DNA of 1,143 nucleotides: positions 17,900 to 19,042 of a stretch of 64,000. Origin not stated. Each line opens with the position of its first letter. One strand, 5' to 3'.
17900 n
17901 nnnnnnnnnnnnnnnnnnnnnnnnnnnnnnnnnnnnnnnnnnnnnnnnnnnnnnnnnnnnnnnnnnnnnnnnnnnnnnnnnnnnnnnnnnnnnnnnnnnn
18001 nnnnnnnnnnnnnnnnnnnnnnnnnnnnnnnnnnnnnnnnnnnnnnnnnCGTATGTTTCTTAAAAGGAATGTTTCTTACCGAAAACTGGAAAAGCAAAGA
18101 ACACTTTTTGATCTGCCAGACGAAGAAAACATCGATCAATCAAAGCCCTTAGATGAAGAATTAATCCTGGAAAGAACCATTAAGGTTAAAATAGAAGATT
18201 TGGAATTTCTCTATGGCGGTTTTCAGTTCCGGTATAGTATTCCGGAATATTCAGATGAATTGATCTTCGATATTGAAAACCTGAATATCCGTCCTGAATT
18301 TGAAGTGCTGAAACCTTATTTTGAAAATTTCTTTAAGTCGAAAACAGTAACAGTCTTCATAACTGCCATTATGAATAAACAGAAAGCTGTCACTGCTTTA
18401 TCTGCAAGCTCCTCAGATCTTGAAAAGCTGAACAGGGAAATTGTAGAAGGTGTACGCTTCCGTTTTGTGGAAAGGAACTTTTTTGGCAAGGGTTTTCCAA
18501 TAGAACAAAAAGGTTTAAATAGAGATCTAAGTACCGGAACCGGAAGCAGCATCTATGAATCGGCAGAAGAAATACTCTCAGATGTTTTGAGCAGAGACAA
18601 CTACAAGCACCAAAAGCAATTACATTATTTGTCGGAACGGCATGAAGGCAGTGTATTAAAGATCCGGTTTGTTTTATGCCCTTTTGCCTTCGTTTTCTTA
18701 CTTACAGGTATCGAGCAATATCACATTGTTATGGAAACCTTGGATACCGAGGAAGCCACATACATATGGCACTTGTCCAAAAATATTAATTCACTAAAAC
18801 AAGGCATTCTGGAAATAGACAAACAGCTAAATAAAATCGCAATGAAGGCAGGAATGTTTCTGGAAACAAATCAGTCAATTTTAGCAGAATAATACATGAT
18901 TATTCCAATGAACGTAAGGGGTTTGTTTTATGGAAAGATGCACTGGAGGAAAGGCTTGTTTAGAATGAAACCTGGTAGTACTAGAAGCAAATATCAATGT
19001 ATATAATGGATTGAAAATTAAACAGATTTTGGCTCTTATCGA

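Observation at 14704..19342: tRNA-Arg-flanked ~4.6-kb accessory islet carrying only a ParE pair and a giant primase-helicase: candidate conflict or defence locus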

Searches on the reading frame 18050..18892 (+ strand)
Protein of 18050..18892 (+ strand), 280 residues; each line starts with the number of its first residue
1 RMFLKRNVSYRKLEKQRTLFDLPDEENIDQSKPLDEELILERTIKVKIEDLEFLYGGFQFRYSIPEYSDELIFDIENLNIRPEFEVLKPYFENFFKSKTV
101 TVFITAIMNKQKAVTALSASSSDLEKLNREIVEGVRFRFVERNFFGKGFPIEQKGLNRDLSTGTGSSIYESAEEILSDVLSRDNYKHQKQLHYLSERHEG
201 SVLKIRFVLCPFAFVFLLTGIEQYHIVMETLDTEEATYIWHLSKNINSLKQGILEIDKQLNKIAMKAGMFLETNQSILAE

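Call 55: find_homologous_proteins(query=window:18050-18892:+, max_evalue=0.001)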
Query window:18050-18892:+ (280 aa): 281 proteins with E <= 0.001 among 1075 candidates; the best 120 are listed.
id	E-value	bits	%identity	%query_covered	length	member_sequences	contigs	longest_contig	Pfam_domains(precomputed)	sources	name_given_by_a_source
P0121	8.9e-152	522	88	98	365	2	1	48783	-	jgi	jgi:hypothetical protein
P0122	1.1e-147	509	85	98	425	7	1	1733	PF00271.38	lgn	-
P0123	3.1e-124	432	84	84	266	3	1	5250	-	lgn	-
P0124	1.9e-122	426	78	90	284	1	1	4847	-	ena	-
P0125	5.4e-119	415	85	80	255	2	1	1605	-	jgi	-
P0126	1.9e-115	403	68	98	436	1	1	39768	PF00271.38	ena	-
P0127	4.7e-104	366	84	71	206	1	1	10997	-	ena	-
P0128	9.3e-91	322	79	68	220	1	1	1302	-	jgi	jgi:hypothetical protein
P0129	4.0e-86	307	58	98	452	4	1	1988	PF00271.38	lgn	-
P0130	1.7e-80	288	51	98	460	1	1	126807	PF00271.38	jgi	jgi:hypothetical protein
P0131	2.1e-79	285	48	94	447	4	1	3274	PF00271.38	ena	-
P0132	8.5e-79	283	56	90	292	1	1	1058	-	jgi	-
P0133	3.0e-78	281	57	89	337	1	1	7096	-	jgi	jgi:hypothetical protein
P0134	3.8e-78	281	51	98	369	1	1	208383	-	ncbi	-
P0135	6.7e-78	280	52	97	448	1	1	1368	PF00271.38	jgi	jgi:hypothetical protein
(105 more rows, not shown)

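Call 58: search_solved_structures(query=A2, max_evalue=1)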
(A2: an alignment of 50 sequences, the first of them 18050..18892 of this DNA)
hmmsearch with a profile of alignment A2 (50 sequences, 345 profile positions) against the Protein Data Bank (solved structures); distinct sequences matched with E-value up to 1: 42.
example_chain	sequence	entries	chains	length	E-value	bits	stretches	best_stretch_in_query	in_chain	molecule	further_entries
3v1e_A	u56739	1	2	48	0.14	14.6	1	288-329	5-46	Computational design, MID1-zinc H12E mutant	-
3v1f_A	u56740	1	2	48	0.29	13.6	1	288-329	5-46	Computational design, MID1-zinc H35E mutant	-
4twp_A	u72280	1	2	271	0.31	13.5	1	5-67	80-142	Tyrosine-protein kinase ABL1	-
3v1a_A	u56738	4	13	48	0.31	13.5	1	288-329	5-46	Computational design, MID1-apo1 | Computational design, MID1-apo2 | Computational design, MID1-zinc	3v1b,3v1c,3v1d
2hz0_A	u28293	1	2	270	0.32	13.4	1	5-67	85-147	Proto-oncogene tyrosine-protein kinase ABL1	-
7n9g_A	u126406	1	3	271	0.32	13.4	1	5-67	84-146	Tyrosine-protein kinase ABL1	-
3qrj_A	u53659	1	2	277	0.32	13.4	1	5-67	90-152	Tyrosine-protein kinase ABL1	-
7w7x_A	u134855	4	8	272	0.32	13.4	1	5-67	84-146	Tyrosine-protein kinase ABL1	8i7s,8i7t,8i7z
2hyy_A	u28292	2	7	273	0.32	13.4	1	5-67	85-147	Proto-oncogene tyrosine-protein kinase ABL1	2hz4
7w7y_A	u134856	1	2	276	0.33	13.4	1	5-67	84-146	Tyrosine-protein kinase ABL1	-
9ks5_A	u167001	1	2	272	0.33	13.4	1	5-67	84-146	Tyrosine-protein kinase ABL1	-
2v7a_A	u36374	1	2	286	0.33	13.4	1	5-67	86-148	PROTO-ONCOGENE TYROSINE-PROTEIN KINASE ABL1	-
5hu9_A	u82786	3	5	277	0.33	13.4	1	5-67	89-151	Tyrosine-protein kinase ABL1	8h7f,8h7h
2hzi_A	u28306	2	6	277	0.33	13.4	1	5-67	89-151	Proto-oncogene tyrosine-protein kinase ABL1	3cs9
3qri_A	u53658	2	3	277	0.33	13.4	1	5-67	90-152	Tyrosine-protein kinase ABL1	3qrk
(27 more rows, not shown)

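Call 66: predict_structure(alignment_id=A2)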
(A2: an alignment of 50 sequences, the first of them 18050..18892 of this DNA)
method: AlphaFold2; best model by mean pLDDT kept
length: 280 residues; sequences in the alignment: 50
mean_pLDDT: 74.3   pTM: 0.44
mean pLDDT of the five models: 74.3, 70.4, 69.8, 69.2, 66.4
residues with pLDDT >= 90: 80; 70-90: 103; 50-70: 40; < 50: 57
segments of 3 or more residues with pLDDT < 50: 1-23, 27-33, 147-166, 276-280
pLDDT, mean of each block of 10 residues (from residue 1): 42 45 47 69 96 96 91 95 93 94 92 89 92 86 59 34 46 73 81 75 52 75 85 75 87 86 72 53
secondary structure, 60 per line:
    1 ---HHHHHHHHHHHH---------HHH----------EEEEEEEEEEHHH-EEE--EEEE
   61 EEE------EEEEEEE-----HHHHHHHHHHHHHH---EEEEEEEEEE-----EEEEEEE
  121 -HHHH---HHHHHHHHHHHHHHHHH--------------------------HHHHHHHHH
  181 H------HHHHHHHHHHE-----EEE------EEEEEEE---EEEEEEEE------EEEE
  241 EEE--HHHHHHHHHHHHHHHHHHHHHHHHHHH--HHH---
elements in order: H4-15 E38-47 E52-54 E57-63 E70-76 H82-95 E99-108 E114-120 H122-125 H129-145 H172-181 H188-197 E204-206 E213-219 E223-230 E237-243 H246-272

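Call 74: fold_search(model_id=the predicted structure, library=pdb)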
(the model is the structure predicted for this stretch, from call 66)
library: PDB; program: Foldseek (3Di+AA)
matches with E <= 10: 640; with E <= 0.001: 0
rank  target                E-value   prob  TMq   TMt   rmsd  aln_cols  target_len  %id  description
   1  7lma_E                3.9e-02  0.33  0.14  0.21  16.5       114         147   15  Tetrahymena telomerase T3D2 structure at 3.3 Angstrom (released 2021-05-12)
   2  5boi                  6.9e-02  0.13  0.13  0.16  18.2       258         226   10  Bacillus megaterium YpeB C-terminal domain (released 2015-08-12)
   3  2awa_D                6.9e-02  0.08  0.11  0.09  16.9       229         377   11  Crystal structure of DNA polymerase III, beta chain (EC 2.7.7.7) (np_344555.1) from STREPTOCOCCUS PNEUMONIAE TIGR4 at  (released 2005-09-20)
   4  4tr6_A                7.7e-02  0.08  0.11  0.09  17.5       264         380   10  Crystal structure of DNA polymerase sliding clamp from Bacillus subtilis (released 2014-09-10)
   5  7uy5_E                8.2e-02  0.38  0.15  0.24  16.7       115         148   14  Tetrahymena telomerase with CST (released 2022-07-13)
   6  6e8d_A                9.2e-02  0.07  0.11  0.08  17.5       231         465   12  Crystal structure of the Bacillus subtilis sliding clamp-MutL complex. (released 2019-05-01)
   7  6dm6_A                1.2e-01  0.07  0.10  0.08  18.8       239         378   12  Structure of DNA polymerase III subunit beta from Rickettsia conorii in complex with a natural product (released 2019-06-12)
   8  9v6e_A                1.5e-01  0.11  0.15  0.06  16.7       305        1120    9  Cryo-EM structure of human full length KICSTOR complex (state 1) (released 2025-11-12)
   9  1vpk                  1.5e-01  0.07  0.11  0.09  17.3       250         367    9  Crystal structure of DNA polymerase III, beta subunit (TM0262) from Thermotoga maritima at 2.00 A resolution (released 2004-11-23)
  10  8pat_A                1.7e-01  0.06  0.11  0.10  17.9       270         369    8  Structure of the E.coli DNA polymerase sliding clamp with a covalently bound peptide 3. (released 2024-03-13)
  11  6man_B                1.8e-01  0.06  0.09  0.09  17.7       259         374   11  Crystal structure of a DnaN sliding clamp DNA polymerase III subunit beta from Rickettsia bellii RML369-C (released 2018-09-05)
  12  6p81_A                1.9e-01  0.06  0.12  0.09  18.5       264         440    9  Structure of DNA polymerase III, beta subunit/ beta sliding clamp from Klebsiella pneumoniae, expressed with an N-term (released 2019-07-10)
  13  3q4k_A                2.2e-01  0.06  0.10  0.09  18.6       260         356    8  Structure of a small peptide ligand bound to E.coli DNA sliding clamp (released 2011-12-28)
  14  4l8n                  2.3e-01  0.15  0.14  0.09  19.3       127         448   13  Crystal structure of a PDZ domain protein (BDI_1242) from Parabacteroides distasonis ATCC 8503 at 2.50 A resolution (released 2013-06-26)
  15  4ovg_A                2.3e-01  0.06  0.11  0.09  18.7       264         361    8  E. coli sliding clamp in complex with (R)-9-(2-amino-2-oxoethyl)-6-chloro-2,3,4,9-tetrahydro-1H-carbazole-2-carboxylic (released 2014-03-05)
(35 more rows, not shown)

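Call 93: search_protein_representatives(protein=window:18110-18892:+)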
Query: 260 residues. Proteins with E-value up to 0.001 (for the whole library): 553; up to 1e-10: 329; up to 1e-30: 45. The best 150 are listed.
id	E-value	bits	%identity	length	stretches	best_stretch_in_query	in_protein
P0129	1.1e-76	273.9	57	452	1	5-252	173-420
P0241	4.4e-64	232.7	51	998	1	20-246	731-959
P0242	4.4e-61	222.9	52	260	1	56-255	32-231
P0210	2.1e-58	214.1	45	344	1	11-253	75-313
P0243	6.1e-49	183.1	43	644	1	16-243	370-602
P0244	4.7e-46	173.7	47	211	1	18-201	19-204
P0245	3.4e-45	170.9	45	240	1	49-247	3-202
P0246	2.7e-43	164.7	39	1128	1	17-244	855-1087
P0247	8.4e-43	163.0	40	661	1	9-244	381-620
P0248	2.3e-42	161.6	39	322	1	21-247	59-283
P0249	7.1e-42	160.0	40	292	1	12-241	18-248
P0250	9.3e-42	159.6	41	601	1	5-254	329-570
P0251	2.3e-41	158.4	39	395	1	18-246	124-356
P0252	1.6e-40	155.5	40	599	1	18-246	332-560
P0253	4.2e-40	154.2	49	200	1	98-253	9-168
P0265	1.3e-35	139.5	34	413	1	10-243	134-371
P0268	2.4e-34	135.3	35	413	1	20-245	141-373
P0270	1.1e-33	133.1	34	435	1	14-247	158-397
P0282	5.6e-31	124.3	32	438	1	13-245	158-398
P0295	5.7e-29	117.8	30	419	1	12-243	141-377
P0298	1.5e-28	116.4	30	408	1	10-246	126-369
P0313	2.0e-26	109.4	29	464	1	16-244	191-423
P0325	4.8e-25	104.9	31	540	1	20-242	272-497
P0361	1.5e-21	93.4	31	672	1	14-240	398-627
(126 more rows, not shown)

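Call 94: search_protein_families(library=pfam, proteins=[P0265, P0268, P0270, P0282, P0295, P0298, P0313, P0246, P0325, P0361], max_evalue=0.001)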
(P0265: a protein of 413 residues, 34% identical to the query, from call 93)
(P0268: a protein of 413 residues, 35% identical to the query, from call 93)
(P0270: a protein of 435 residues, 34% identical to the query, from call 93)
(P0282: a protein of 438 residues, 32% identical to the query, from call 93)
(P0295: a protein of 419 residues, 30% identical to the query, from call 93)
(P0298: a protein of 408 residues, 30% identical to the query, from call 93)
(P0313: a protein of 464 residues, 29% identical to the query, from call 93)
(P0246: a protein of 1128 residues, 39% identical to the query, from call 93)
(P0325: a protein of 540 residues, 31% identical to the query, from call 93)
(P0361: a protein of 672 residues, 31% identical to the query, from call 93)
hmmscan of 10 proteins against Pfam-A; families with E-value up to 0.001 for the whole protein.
P0265 (413 aa): 0 families

P0268 (413 aa): 0 families

P0270 (435 aa): 0 families

P0282 (438 aa): 0 families

P0295 (419 aa): 0 families

P0298 (408 aa): 0 families

P0313 (464 aa): 1 family
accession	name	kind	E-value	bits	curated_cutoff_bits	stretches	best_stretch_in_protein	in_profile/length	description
PF00271.37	Helicase_C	-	1.1e-09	38.9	23.5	1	44-142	9-109/110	Helicase conserved C-terminal domain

P0246 (1128 aa): 6 families
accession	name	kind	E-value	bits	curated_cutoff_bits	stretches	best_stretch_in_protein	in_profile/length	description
PF22548.2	AEP-TOTE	-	5.6e-79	265.4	27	1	6-234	1-223/230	TOTE conflict system, Archaeo-Eukaryotic Primase domain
PF04851.21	ResIII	-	5.5e-26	91.9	22.5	1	367-510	3-164/164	Type III restriction enzyme, res subunit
PF00270.35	DEAD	-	1.5e-13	51.3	26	1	371-511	3-163/167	DEAD/DEAH box helicase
PF00271.37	Helicase_C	-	1.1e-08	35.7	23.5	1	583-683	9-108/110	Helicase conserved C-terminal domain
PF00176.29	SNF2-rel_dom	-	1.8e-05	24.4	24.9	1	381-556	16-200/290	SNF2-related domain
PF13401.12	AAA_22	-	0.00016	22.5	27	0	381-494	4-106/130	AAA domain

P0325 (540 aa): 0 families

P0361 (672 aa): 1 family
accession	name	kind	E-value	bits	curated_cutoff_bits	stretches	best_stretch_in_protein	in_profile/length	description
PF04967.18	HTH_10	-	0.00012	22.3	23.1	0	59-83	22-46/53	HTH DNA binding domain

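Call 95: list_cluster_members(proteins=[P0265, P0268, P0270, P0282, P0295, P0298, P0325, P0361])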
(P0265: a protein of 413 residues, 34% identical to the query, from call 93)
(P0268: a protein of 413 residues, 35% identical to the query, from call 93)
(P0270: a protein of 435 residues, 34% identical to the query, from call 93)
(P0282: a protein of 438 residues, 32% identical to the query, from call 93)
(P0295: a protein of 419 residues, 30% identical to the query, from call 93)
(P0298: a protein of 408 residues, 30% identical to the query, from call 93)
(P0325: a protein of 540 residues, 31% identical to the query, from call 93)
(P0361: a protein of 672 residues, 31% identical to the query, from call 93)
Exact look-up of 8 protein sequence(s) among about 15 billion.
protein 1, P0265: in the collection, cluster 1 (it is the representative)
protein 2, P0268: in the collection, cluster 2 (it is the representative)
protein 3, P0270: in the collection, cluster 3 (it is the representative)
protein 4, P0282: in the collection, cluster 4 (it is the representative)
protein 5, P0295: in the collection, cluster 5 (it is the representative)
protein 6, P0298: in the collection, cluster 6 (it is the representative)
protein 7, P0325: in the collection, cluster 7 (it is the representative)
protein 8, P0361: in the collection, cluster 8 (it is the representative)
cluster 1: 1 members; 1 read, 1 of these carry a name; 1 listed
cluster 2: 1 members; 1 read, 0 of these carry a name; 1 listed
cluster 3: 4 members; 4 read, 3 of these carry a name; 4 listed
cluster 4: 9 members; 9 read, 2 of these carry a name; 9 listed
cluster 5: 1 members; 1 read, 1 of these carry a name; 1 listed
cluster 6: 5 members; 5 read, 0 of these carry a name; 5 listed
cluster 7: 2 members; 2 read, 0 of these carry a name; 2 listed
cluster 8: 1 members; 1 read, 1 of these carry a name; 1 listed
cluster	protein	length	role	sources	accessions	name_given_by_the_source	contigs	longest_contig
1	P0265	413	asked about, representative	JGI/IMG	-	hypothetical protein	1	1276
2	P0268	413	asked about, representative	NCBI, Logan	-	-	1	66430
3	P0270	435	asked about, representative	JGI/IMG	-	hypothetical protein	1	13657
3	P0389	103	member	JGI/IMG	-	hypothetical protein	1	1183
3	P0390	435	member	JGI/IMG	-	hypothetical protein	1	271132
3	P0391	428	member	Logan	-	-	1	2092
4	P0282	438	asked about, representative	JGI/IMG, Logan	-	hypothetical protein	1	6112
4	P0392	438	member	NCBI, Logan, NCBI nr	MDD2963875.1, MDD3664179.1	MAG: hypothetical protein PHQ65_02860 [Bacteroidales bacterium] | hypothetical protein [Bacteroidales bacterium]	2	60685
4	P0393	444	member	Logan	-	-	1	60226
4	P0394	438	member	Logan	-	-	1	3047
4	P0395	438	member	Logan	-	-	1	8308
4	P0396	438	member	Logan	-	-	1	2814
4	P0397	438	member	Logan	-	-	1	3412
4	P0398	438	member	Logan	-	-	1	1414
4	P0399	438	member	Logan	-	-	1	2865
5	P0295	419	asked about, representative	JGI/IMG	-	hypothetical protein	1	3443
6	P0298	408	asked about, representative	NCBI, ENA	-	-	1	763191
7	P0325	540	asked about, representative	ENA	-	-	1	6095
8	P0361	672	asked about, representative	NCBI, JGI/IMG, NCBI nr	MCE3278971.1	MAG: type restriction protein res subunit [Bacteroidetes bacterium] | hypothetical protein | type restriction protein res subunit [Bacteroidota bacterium]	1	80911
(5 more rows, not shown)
